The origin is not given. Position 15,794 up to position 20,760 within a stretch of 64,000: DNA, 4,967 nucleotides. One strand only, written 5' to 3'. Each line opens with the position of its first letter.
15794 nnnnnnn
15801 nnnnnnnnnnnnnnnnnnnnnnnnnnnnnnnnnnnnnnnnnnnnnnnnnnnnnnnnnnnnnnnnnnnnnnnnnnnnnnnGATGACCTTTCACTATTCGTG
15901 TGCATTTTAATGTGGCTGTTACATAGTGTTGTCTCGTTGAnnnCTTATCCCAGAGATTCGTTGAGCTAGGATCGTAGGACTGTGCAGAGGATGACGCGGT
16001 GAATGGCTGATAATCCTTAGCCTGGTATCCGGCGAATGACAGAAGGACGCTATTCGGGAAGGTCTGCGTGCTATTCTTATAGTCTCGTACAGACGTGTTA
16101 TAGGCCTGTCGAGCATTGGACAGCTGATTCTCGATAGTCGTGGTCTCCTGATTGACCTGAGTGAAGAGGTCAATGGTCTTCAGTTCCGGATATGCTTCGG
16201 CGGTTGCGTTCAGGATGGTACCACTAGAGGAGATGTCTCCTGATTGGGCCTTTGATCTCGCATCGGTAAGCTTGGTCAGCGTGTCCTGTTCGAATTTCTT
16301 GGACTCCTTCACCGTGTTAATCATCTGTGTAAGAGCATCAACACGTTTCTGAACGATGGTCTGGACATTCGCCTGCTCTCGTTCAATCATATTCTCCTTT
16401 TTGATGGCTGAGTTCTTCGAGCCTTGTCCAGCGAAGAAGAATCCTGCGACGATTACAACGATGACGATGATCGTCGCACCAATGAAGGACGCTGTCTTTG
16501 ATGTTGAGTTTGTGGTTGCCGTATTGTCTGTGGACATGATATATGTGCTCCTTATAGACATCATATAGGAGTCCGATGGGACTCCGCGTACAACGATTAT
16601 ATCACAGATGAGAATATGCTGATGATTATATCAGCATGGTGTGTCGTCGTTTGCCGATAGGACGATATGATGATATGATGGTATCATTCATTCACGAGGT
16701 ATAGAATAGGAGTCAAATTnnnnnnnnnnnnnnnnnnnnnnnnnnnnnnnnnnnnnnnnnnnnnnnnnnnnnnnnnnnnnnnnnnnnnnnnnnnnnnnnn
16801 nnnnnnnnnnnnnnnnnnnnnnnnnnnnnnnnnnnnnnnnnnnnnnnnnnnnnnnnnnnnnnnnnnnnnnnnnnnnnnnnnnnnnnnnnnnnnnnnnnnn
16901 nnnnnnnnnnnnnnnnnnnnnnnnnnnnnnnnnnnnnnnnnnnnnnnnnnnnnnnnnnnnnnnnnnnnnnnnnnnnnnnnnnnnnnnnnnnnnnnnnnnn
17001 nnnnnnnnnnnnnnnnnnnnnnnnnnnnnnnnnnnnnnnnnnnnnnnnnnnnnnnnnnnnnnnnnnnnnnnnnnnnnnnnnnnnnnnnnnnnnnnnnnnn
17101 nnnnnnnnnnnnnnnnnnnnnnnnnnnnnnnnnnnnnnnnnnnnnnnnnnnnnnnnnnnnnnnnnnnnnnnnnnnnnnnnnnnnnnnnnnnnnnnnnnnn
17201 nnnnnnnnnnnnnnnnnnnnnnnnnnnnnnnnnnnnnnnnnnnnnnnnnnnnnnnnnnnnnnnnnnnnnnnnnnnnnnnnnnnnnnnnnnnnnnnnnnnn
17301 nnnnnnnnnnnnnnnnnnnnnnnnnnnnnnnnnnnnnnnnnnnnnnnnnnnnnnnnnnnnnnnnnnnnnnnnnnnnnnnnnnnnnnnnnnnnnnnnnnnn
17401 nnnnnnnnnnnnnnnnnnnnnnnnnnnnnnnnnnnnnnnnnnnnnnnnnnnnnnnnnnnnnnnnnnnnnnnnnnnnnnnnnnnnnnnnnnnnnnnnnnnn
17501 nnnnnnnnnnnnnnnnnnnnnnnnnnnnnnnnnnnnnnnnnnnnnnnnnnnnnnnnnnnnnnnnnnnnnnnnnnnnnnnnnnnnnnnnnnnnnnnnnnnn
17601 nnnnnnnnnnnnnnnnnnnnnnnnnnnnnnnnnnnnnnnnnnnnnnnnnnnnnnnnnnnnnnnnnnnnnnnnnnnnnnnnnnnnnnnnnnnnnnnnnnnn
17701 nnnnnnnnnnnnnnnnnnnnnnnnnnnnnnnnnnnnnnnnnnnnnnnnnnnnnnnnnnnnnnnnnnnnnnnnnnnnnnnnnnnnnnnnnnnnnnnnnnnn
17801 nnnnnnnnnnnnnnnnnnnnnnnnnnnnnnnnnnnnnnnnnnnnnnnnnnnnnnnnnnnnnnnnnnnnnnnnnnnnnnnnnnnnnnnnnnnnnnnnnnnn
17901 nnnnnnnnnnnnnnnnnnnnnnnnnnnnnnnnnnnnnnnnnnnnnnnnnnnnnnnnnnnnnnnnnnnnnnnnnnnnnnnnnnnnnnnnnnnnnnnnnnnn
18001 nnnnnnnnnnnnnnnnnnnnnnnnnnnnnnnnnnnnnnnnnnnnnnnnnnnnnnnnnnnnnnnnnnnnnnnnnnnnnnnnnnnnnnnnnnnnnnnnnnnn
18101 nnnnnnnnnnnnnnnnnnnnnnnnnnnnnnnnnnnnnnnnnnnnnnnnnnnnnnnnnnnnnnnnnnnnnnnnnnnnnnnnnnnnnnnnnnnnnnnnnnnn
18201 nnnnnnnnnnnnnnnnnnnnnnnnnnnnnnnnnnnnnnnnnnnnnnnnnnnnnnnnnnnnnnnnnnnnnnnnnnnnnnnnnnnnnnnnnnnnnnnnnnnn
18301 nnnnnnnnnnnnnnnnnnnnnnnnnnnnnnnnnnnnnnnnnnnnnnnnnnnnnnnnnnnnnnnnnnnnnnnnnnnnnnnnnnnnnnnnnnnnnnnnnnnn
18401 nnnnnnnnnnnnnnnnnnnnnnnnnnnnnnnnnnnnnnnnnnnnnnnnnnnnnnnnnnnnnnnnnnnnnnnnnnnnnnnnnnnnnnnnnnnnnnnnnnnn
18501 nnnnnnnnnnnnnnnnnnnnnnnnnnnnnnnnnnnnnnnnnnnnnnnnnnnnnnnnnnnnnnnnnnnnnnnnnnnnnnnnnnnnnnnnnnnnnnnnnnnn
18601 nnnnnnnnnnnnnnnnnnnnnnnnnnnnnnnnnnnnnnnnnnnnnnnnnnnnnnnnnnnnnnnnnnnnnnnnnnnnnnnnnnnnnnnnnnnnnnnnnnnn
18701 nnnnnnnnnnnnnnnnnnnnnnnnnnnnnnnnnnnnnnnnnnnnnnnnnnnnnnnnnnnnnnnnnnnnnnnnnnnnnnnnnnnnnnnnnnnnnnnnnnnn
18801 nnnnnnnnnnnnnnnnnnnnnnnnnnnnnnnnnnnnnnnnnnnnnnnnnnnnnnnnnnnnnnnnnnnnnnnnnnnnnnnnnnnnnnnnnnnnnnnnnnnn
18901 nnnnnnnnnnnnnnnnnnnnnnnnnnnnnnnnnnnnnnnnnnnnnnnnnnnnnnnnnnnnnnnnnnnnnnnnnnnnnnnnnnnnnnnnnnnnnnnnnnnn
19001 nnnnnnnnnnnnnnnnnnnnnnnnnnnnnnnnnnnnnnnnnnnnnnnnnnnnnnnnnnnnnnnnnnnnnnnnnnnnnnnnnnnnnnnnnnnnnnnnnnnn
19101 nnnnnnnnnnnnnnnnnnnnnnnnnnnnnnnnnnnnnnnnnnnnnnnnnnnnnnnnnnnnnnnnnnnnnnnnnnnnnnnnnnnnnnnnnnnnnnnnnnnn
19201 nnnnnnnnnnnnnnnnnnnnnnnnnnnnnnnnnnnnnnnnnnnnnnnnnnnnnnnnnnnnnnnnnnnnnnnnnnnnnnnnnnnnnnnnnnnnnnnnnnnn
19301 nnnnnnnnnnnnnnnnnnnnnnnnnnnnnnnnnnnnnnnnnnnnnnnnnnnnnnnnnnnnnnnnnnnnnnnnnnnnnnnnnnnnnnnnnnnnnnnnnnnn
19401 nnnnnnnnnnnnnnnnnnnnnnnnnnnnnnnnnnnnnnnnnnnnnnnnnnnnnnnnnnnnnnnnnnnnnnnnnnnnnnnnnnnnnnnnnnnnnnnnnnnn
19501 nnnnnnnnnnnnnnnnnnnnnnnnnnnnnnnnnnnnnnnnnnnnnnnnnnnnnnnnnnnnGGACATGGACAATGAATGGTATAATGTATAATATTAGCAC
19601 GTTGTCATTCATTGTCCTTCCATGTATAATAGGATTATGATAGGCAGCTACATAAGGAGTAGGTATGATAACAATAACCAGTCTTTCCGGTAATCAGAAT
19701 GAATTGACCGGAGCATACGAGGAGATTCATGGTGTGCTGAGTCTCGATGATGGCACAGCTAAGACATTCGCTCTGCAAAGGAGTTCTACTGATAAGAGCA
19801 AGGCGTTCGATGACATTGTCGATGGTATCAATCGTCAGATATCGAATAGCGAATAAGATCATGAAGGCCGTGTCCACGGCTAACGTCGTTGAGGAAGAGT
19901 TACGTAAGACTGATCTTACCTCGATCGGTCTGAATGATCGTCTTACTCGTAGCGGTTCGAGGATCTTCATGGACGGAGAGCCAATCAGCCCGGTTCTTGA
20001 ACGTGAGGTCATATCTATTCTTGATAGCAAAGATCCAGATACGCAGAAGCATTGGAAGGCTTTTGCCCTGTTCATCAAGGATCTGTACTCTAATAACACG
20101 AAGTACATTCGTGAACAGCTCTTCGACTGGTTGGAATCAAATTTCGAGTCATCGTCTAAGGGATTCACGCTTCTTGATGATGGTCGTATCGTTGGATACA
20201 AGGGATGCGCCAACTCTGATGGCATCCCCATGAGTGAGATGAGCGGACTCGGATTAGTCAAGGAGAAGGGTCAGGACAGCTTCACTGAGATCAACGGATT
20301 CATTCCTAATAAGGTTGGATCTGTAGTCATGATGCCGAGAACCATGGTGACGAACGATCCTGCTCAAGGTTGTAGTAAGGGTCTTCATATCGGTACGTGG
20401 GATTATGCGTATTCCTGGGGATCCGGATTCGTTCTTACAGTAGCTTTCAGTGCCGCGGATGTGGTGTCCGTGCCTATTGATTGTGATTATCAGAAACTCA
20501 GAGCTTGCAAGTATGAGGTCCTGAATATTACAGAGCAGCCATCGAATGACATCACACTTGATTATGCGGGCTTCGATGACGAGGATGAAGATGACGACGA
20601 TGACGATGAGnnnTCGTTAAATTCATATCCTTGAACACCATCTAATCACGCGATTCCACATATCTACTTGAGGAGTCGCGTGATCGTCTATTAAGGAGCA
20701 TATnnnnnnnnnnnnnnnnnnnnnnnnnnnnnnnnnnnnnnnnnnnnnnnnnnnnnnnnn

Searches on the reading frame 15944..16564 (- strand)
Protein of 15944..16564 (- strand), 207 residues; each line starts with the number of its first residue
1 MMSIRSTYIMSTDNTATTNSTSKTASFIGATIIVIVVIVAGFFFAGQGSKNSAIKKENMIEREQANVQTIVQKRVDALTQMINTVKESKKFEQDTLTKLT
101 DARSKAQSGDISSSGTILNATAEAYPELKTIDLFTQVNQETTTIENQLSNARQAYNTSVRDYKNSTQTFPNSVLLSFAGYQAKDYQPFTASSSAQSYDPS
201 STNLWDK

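Call 25: search_protein_families(library=pfam, proteins=[window:15944-16564:-], max_evalue=0.01)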
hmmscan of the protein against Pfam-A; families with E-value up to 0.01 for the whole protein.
window:15944-16564:- (207 aa): 2 families
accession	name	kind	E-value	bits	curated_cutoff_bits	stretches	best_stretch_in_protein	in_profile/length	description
PF04011.17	LemA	-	4.1e-26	92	26.2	1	65-190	3-139/149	LemA family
PF09976.15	TPR_21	-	0.0074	16.5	25.5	0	29-125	8-106/193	Tetratricopeptide repeat-like domain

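Call 65: search_protein_families(library=phrogs, proteins=[window:15944-16564:-], max_evalue=0.001)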
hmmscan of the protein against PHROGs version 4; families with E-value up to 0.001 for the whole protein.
window:15944-16564:- (207 aa): 3 families
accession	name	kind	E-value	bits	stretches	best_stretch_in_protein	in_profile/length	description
phrog_1383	-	head and packaging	6.5e-25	88.8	1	24-186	5-161/187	virion structural protein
phrog_29825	-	unknown function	2.2e-07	31.7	1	59-189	33-156/277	-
phrog_36918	-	unknown function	0.00035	21.6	0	27-94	5-76/167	-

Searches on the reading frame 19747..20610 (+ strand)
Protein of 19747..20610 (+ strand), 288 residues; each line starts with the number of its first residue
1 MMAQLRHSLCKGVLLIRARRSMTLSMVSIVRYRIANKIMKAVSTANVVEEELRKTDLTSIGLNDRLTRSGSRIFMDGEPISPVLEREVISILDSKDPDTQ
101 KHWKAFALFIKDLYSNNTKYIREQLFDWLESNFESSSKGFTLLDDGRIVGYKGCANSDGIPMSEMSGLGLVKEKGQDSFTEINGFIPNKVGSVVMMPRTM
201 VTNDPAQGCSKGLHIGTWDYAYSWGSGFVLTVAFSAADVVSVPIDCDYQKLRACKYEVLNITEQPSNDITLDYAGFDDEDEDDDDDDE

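Call 25: search_protein_families(library=pfam, proteins=[window:19747-20610:+], max_evalue=0.01)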
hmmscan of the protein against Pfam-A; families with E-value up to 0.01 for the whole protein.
window:19747-20610:+ (288 aa): 0 families

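Call 65: search_protein_families(library=phrogs, proteins=[window:19747-20610:+], max_evalue=0.001)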
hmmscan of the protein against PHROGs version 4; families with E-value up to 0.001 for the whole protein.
window:19747-20610:+ (288 aa): 5 families
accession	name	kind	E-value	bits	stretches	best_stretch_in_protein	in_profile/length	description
phrog_609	-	lysis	1.8e-31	109.9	1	32-265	844-1047/1055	RIIB lysis inhibitor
phrog_2886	-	lysis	1.7e-14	54.7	1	143-261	228-331/552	RIIB lysis inhibitor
phrog_36818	-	lysis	2.3e-14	54.3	1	127-261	12-144/163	RIIB lysis inhibitor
phrog_11221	-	lysis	1.9e-12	48.2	1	171-268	144-241/543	RIIB lysis inhibitor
phrog_3803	-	lysis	1.8e-10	41.6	1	183-275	430-527/530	RIIB lysis inhibitor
